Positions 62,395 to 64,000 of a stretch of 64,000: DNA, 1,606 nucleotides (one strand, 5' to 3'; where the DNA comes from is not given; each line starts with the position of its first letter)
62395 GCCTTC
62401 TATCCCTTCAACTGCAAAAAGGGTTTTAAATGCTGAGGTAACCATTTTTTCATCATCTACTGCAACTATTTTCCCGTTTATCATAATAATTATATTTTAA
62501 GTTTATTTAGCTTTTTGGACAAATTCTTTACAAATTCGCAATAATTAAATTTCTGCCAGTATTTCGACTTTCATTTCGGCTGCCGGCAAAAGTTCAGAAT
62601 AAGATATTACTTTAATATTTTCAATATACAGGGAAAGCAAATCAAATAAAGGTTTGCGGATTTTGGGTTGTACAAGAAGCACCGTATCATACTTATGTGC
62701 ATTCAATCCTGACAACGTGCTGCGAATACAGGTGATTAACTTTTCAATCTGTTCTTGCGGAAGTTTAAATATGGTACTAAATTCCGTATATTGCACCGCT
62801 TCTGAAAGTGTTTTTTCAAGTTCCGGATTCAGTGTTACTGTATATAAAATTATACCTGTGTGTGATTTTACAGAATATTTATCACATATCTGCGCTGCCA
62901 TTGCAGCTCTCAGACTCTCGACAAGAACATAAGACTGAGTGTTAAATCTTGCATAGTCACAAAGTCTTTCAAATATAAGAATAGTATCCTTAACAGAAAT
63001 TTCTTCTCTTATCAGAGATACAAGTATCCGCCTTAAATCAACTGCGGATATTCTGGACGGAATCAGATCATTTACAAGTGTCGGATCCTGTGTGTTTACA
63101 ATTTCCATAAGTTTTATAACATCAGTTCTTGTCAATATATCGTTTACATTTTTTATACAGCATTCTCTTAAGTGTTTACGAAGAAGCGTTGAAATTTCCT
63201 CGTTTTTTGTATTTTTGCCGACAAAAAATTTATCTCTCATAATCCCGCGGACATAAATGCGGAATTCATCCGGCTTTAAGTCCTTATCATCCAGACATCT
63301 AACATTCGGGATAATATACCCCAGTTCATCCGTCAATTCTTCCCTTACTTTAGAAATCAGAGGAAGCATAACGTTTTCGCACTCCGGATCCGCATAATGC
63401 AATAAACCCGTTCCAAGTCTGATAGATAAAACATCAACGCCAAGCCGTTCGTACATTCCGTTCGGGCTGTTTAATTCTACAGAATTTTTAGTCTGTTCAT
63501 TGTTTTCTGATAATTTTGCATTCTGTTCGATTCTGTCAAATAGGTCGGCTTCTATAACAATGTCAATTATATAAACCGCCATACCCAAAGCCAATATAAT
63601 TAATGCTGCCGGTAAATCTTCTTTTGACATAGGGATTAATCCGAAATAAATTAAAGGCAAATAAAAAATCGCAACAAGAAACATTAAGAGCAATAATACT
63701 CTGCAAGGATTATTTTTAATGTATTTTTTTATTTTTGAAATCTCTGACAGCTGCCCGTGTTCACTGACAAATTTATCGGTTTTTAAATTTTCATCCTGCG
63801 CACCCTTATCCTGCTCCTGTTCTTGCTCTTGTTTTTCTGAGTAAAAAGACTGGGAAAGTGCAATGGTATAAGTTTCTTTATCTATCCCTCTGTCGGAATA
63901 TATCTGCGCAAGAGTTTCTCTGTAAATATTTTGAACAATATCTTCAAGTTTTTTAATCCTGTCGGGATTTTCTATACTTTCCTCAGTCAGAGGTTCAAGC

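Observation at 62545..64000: Stand-alone FlhA/SctV cytoplasmic ring domain on a non-canonical two-helix anchor, with no type-III machinery nearby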

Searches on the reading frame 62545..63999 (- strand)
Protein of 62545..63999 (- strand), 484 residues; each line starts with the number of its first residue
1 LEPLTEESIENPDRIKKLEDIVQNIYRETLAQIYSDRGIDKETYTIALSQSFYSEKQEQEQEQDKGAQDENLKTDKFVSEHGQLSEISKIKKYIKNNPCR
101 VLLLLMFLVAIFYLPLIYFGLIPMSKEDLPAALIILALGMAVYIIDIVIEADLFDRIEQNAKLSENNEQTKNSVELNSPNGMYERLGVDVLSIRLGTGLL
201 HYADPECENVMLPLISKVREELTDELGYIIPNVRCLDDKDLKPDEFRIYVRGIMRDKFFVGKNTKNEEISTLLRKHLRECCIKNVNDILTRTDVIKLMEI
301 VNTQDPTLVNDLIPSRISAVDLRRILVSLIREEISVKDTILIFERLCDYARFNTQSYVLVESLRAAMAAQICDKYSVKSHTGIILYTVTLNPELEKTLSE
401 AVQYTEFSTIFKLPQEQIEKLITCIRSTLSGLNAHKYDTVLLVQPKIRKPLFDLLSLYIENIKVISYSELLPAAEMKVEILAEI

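Call 6: search_protein_families(library=pfam, proteins=[window:62545-63999:-], max_evalue=1)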
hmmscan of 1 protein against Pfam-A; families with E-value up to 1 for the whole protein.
window:62545-63999:- (484 aa): 4 families
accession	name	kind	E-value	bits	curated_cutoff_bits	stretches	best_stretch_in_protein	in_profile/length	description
PF00771.25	FHIPEP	-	5.4e-51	174.3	29.1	2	268-472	452-654/657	FHIPEP family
PF20644.2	Rrn7_cyclin_N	-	0.0019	18.8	24.1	1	16-129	20-106/126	Rrn7/TAF1B, N-terminal cyclin domain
PF24362.2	DUF7518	-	0.028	15.5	27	1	2-75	17-90/104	Family of unknown function (DUF7518)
PF16015.10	Promethin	-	0.077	13.3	27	1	74-122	3-50/106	Promethin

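Call 7: search_protein_families(library=ncbifam, proteins=[window:62545-63999:-], max_evalue=1)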
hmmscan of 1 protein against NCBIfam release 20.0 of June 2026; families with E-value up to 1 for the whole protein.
window:62545-63999:- (484 aa): 7 families
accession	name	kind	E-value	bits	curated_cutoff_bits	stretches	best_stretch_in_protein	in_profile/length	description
TIGR01398.1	FlhA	equivalog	8.6e-51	173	772.1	2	270-478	469-674/678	flagellar biosynthesis protein FlhA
TIGR01399.1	hrcV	equivalog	3.4e-28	98.5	692.25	2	268-478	467-673/677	type III secretion system export apparatus subunit SctV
NF011865.0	PRK15337.1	equivalog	8.4e-22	77.3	800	1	273-482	482-684/686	EscV/YscV/HrcV family type III secretion system export apparatus protein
NF009363.0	PRK12720.1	equivalog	4e-11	42.1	993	1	287-479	484-668/683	EscV/YscV/HrcV family type III secretion system export apparatus protein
NF004571.0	PRK05910.1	equivalog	5.9e-05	21.7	670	1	217-470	339-565/584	type III secretion system protein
NF050035.1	rSAM_WgK_link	exception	0.023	13.7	650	1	283-339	71-126/367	radical SAM/SPASM peptide maturase WgkB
TIGR00916.1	2A0604s01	subfamily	0.076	12.6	148.6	0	334-356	153-174/231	SecD/SecF family protein translocase subunit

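Call 8: search_solved_structures(query=window:62545-63999:-, max_evalue=10, show_alignments=3)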
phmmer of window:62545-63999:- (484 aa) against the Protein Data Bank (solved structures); distinct sequences matched with E-value up to 10: 23.
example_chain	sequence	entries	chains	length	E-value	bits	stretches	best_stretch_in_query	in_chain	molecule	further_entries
3mix_A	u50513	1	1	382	2.1e-33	119.1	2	271-475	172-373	Flagellar biosynthesis protein flhA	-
3myd_A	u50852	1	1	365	4.5e-18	68.6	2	269-475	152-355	Flagellar biosynthesis protein flhA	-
12dv_B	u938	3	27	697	7.2e-17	64.6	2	271-470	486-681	Flagellar biosynthesis protein FlhA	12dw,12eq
6wa6_A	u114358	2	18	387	5.9e-14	55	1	276-477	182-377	Low calcium response locus protein D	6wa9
6ch1_A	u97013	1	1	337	1.4e-13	53.8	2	267-403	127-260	Flagellar biosynthesis protein FlhA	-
6ch2_A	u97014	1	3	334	2e-13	53.3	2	267-403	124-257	Flagellar biosynthesis protein FlhA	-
6ai2_A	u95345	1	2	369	2.9e-13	52.7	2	267-403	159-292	Flagellar biosynthesis protein FlhA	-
6ai3_A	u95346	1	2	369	3e-13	52.7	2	267-403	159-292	Flagellar biosynthesis protein FlhA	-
6ai0_A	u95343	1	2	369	3e-13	52.7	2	267-403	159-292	Flagellar biosynthesis protein FlhA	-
6ai1_A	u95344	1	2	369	3.2e-13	52.6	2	267-403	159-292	Flagellar biosynthesis protein FlhA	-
7ctn_A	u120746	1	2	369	3.3e-13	52.6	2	267-403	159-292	Flagellar biosynthesis protein FlhA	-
3a5i_A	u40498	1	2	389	3.6e-13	52.5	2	267-403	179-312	Flagellar biosynthesis protein flhA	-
6ch3_A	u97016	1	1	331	4.3e-13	52.2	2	267-403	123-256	Flagellar biosynthesis protein FlhA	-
36hw_A2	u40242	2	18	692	1.6e-12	50.3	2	267-403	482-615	Flagellar biosynthesis protein FlhA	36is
4a5p_A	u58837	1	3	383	3.6e-11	45.8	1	276-473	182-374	PROTEIN MXIA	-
7qij_AA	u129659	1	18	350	1.1e-07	34.4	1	321-472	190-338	Low calcium response locus protein D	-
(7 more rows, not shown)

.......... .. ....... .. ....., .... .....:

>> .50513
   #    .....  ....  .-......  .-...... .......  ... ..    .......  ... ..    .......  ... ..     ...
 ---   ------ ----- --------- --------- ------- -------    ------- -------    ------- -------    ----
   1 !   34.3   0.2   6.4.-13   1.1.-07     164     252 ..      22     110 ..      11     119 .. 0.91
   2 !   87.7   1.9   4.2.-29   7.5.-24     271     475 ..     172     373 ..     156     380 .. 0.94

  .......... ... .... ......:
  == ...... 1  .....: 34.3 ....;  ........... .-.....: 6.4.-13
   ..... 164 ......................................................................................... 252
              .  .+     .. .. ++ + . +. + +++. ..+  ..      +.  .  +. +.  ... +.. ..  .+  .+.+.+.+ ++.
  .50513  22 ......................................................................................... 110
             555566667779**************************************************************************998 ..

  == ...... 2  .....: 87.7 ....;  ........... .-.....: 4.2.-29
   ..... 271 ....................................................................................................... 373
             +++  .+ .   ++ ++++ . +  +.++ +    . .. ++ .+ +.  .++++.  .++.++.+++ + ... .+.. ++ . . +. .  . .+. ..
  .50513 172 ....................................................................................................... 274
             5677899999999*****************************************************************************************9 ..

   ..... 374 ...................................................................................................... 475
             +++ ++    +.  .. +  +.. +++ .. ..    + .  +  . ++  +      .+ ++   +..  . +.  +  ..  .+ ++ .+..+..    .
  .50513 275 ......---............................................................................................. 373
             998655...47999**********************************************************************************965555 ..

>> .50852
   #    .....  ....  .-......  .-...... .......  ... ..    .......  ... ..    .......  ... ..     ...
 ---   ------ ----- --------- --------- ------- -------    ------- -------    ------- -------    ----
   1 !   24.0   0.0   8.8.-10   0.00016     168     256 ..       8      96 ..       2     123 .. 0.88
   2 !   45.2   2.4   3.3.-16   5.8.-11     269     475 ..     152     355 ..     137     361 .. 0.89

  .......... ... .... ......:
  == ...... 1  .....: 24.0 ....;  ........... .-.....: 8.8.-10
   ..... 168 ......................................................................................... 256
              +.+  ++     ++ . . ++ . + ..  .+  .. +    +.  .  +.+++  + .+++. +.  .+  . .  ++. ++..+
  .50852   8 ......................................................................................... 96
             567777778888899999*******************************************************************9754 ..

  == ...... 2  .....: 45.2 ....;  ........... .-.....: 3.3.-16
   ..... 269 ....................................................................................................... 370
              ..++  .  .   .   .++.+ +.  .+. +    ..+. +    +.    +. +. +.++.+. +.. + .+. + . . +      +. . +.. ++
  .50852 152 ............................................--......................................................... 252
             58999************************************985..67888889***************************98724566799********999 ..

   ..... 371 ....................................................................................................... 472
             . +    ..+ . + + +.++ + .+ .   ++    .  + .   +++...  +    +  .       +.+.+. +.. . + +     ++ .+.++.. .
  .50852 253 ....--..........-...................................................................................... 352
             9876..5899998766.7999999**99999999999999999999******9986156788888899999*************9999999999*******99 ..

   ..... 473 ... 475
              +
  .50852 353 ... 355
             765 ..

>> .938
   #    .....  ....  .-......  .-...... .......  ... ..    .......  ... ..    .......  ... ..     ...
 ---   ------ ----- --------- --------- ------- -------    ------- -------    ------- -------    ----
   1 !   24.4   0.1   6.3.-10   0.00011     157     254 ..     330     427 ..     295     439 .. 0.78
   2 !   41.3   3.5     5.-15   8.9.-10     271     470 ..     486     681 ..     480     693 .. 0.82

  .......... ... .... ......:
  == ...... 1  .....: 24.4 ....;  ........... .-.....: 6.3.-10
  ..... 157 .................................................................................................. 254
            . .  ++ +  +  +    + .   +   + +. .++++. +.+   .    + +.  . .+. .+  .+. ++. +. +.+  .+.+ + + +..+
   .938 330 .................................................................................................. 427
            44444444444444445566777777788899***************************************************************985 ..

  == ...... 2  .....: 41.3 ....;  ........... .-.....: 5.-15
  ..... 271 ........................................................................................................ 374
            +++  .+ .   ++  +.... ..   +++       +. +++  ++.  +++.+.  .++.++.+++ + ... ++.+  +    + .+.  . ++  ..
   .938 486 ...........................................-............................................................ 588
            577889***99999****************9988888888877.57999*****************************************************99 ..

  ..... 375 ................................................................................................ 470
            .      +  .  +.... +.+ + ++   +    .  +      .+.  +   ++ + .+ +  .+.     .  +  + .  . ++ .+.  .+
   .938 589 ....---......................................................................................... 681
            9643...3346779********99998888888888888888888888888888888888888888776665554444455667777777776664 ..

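Call 9: find_homologous_proteins(query=window:62545-63999:-)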
Query window:62545-63999:- (484 aa): 1487 proteins with E <= 0.001 among 8000 candidates; the best 120 are listed.
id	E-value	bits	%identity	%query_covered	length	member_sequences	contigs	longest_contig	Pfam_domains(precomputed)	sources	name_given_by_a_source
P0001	0.0e+0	1031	99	100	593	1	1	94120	PF00771.26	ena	-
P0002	0.0e+0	1028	98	100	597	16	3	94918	PF00771.26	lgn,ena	-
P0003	0.0e+0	1027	99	100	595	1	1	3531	PF00771.26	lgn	-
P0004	0.0e+0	1026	98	100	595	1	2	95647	PF00771.26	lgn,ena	-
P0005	4.6e-277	937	90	100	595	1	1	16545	PF00771.26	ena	-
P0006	7.6e-254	861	82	100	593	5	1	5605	PF00771.26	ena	-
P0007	9.3e-254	860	82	100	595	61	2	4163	PF00771.26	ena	-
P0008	3.2e-253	858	82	100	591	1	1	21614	PF00771.26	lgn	-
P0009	7.4e-252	854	82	100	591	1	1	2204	PF00771.26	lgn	-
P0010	6.9e-250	848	81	100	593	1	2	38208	PF00771.26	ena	-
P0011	6.9e-250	848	81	100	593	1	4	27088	PF00771.26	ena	-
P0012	8.6e-250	847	81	100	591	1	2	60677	PF00771.26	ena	-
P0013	1.0e-249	847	81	100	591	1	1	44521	PF00771.26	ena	-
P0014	1.0e-249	847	81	100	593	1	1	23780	PF00771.26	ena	-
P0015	2.2e-249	846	81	100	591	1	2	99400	PF00771.26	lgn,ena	-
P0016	2.9e-249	845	81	100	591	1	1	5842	PF00771.26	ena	-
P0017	3.4e-249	845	81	100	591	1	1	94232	PF00771.26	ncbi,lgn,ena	-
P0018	2.4e-246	836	80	100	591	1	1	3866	PF00771.26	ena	-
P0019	1.8e-244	830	80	100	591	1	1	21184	PF00771.26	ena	-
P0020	4.1e-244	828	80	100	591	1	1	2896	PF00771.26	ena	-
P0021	1.6e-242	823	79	100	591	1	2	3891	PF00771.26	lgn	-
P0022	5.4e-241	818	79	100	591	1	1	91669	PF00771.26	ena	-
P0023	1.1e-240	817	79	100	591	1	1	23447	PF00771.26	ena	-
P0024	1.1e-240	817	79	100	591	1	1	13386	PF00771.26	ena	-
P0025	2.2e-240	816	79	100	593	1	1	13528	PF00771.26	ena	-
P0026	2.4e-240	816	79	100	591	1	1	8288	PF00771.26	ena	-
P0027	3.9e-240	815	79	100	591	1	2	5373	PF00771.26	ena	-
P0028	6.5e-240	815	79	100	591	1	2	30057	PF00771.26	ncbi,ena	-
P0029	2.7e-239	813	78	100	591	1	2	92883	PF00771.26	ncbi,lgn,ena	-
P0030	3.5e-239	812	78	100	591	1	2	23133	PF00771.26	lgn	-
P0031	3.5e-239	812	78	100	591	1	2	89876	PF00771.26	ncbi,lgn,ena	-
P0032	7.8e-239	811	78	100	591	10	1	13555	PF00771.26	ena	-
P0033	1.5e-238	810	78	100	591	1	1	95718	PF00771.26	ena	-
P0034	2.8e-238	809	78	100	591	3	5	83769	PF00771.26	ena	-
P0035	4.3e-238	809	78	100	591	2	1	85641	PF00771.26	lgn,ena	-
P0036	8.2e-238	808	78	100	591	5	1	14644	PF00771.26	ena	-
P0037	2.5e-237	806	78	100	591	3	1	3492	PF00771.26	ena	-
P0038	4.6e-194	664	82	78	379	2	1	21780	PF00771.26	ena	-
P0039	3.4e-130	453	76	57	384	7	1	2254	PF00771.26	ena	-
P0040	1.0e-124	435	46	100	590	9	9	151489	PF00771.26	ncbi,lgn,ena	-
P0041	1.6e-118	415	46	97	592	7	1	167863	PF00771.26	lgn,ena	-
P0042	3.1e-113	397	45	99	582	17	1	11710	PF00771.26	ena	-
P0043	2.2e-108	381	43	100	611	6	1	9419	PF00771.26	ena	-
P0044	3.1e-107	377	46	96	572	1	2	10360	PF00771.26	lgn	-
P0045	8.3e-104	366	44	100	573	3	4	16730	PF00771.26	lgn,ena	-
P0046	1.2e-103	366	44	100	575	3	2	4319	PF00771.26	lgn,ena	-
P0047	5.5e-103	363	42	99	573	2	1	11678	PF00771.26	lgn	-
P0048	9.2e-99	349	41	100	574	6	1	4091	PF00771.26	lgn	-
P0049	4.0e-98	347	43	98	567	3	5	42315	PF00771.26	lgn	-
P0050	5.1e-96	340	43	96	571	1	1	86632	PF00771.26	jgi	-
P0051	1.9e-92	329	39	97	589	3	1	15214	PF00771.26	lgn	-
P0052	9.3e-89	316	38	100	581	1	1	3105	PF00771.26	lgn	-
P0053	1.7e-84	302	38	99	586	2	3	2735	PF00771.26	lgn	-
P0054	3.5e-75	272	42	66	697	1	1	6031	PF00771.26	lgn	-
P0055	4.7e-75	271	40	83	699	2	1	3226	PF00771.26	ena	-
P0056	1.3e-74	270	38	80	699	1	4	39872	PF00771.26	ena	-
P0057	2.3e-74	269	42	66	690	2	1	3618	PF00771.26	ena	-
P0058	2.6e-74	269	38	80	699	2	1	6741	PF00771.26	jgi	-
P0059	2.8e-74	269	39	76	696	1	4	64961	PF00771.26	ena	-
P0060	2.8e-74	269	39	76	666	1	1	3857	PF00771.26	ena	-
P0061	2.9e-74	269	39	74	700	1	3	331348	PF00771.26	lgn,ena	-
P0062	3.3e-74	269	39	76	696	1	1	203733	PF00771.26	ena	-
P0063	3.5e-74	268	43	66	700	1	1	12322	PF00771.26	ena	-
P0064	4.0e-74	268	38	81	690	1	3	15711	PF00771.26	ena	-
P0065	4.3e-74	268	40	71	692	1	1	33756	PF00771.26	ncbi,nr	ncbi:MAG: flagellar biosynthesis protein FlhA [Cyanobacteria bacterium RUI128]|nr:flagellar biosynth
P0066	4.4e-74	268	42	67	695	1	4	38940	PF00771.26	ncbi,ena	-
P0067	4.6e-74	268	38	82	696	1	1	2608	PF00771.26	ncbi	-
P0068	5.2e-74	268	39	76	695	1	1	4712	PF00771.26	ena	-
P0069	5.6e-74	268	38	81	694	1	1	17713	PF00771.26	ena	-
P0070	5.7e-74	268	39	76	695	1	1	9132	PF00771.26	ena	-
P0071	5.7e-74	268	39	76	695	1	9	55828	PF00771.26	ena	-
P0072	5.9e-74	268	38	81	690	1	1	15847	PF00771.26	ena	-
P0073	6.3e-74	268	39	72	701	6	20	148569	PF00771.26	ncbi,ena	-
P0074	6.6e-74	268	39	76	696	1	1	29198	PF00771.26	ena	-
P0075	6.7e-74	268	38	81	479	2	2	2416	PF00771.26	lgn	-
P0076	6.7e-74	268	43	66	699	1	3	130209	PF00771.26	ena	-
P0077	6.8e-74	267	39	79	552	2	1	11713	PF00771.26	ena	-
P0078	7.0e-74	267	40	80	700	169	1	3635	PF00771.26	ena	-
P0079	7.1e-74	267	39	76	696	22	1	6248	PF00771.26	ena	-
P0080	7.1e-74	267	39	76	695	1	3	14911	PF00771.26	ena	-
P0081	7.5e-74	267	40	72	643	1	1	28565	PF00771.26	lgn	-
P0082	7.6e-74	267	38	81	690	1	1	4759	PF00771.26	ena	-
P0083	7.8e-74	267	39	76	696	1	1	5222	PF00771.26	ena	-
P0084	8.9e-74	267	38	81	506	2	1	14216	PF00771.26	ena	-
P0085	8.9e-74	267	40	74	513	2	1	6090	PF00771.26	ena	-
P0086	9.2e-74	267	38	81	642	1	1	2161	PF00771.26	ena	-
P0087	9.3e-74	267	37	81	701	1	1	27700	PF00771.26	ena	-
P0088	9.8e-74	267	40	71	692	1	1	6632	PF00771.26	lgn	-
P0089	1.0e-73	267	42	66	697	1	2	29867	PF00771.26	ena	-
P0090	1.0e-73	267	40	72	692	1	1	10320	PF00771.26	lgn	-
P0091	1.0e-73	267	40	72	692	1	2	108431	PF00771.26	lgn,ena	-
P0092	1.0e-73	267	40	72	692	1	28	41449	PF00771.26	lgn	-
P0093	1.0e-73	267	40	72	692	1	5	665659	PF00771.26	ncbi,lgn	-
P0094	1.0e-73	267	39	76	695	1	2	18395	PF00771.26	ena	-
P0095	1.1e-73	267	38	81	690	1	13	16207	PF00771.26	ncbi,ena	-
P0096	1.1e-73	267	39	76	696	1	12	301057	PF00771.26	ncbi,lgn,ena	-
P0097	1.1e-73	267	39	76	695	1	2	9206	PF00771.26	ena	-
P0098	1.1e-73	267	39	76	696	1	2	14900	PF00771.26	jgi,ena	-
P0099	1.1e-73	267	39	76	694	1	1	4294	PF00771.26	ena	-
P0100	1.1e-73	267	39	76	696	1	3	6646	PF00771.26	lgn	-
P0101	1.1e-73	267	39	76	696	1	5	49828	PF00771.26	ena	-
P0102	1.1e-73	267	37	81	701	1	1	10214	PF00771.26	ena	-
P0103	1.1e-73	267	37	81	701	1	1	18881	PF00771.26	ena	-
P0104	1.1e-73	267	39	76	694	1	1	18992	PF00771.26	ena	-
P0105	1.2e-73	267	39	76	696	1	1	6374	PF00771.26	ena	-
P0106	1.3e-73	267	39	76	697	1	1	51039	PF00771.26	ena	-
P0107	1.3e-73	267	39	76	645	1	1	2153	PF00771.26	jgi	jgi:flagellar biosynthesis protein FlhA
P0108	1.3e-73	267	39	76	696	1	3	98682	PF00771.26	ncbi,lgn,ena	-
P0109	1.3e-73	267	40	71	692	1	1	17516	PF00771.26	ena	-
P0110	1.3e-73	267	36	81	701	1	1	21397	PF00771.26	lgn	-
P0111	1.4e-73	267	38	81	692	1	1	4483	PF00771.26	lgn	-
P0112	1.4e-73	266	40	72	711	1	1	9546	PF00771.26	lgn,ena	-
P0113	1.5e-73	266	39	76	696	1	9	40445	PF00771.26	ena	-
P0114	1.5e-73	266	39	77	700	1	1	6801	PF00771.26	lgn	-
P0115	1.6e-73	266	40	77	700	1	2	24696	PF00771.26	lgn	-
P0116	1.6e-73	266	40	77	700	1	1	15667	PF00771.26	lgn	-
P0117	1.6e-73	266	39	77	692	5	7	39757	PF00771.26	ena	-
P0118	1.6e-73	266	43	66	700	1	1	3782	PF00771.26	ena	-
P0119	1.7e-73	266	39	76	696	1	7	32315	PF00771.26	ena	-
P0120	1.7e-73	266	42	73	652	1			PF00771.26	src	-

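Call 11: find_encoding_contigs(protein=P0001, flank=10000, max_places=3)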
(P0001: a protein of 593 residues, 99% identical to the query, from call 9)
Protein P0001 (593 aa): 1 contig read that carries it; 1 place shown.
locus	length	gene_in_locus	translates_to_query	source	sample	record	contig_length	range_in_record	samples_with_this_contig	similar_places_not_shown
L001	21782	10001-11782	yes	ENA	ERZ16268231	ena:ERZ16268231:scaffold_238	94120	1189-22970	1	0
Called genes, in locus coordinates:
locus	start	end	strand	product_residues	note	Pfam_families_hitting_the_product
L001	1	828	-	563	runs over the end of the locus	PF00343:Phosphorylase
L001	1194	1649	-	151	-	-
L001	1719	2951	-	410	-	PF01053:Cys_Met_Meta_PP (faint), PF06838:Met_gamma_lyase, PF00155:Aminotran_1_2 (weak)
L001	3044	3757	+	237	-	PF00092:VWA (weak)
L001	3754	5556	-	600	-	PF07894:SACK1 (faint), PF13091:PLDc_2, PF00614:PLDc (faint), PF11495:TrmB_EBD_N (weak), PF13091:PLDc_2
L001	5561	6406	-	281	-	PF04794:YdjC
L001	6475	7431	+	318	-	PF00535:Glycos_transf_2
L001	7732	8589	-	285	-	-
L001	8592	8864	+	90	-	PF13443:HTH_26 (weak), PF01381:HTH_3 (weak)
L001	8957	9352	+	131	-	PF06397:Desulfoferrod_N, PF01880:Desulfoferrodox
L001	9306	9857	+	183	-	PF00210:Ferritin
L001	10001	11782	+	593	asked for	PF00771:FHIPEP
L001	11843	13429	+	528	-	PF00072:Response_reg, PF13188:PAS_8 (weak), PF13426:PAS_9 (weak), PF00512:HisKA, PF02518:HATPase_c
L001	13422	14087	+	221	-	PF00072:Response_reg, PF08281:Sigma70_r4_2 (weak), PF00196:GerE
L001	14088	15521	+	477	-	-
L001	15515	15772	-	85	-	PF01541:GIY-YIG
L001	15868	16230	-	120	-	-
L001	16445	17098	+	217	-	-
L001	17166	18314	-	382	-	PF02350:Epimerase_2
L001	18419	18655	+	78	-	PF00462:Glutaredoxin, PF13417:GST_N_3, PF13409:GST_N_2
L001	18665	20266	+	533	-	PF03063:Prismane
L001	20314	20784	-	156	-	PF00177:Ribosomal_S7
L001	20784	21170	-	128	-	PF00164:Ribosom_S12_S23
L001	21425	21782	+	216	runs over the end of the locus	-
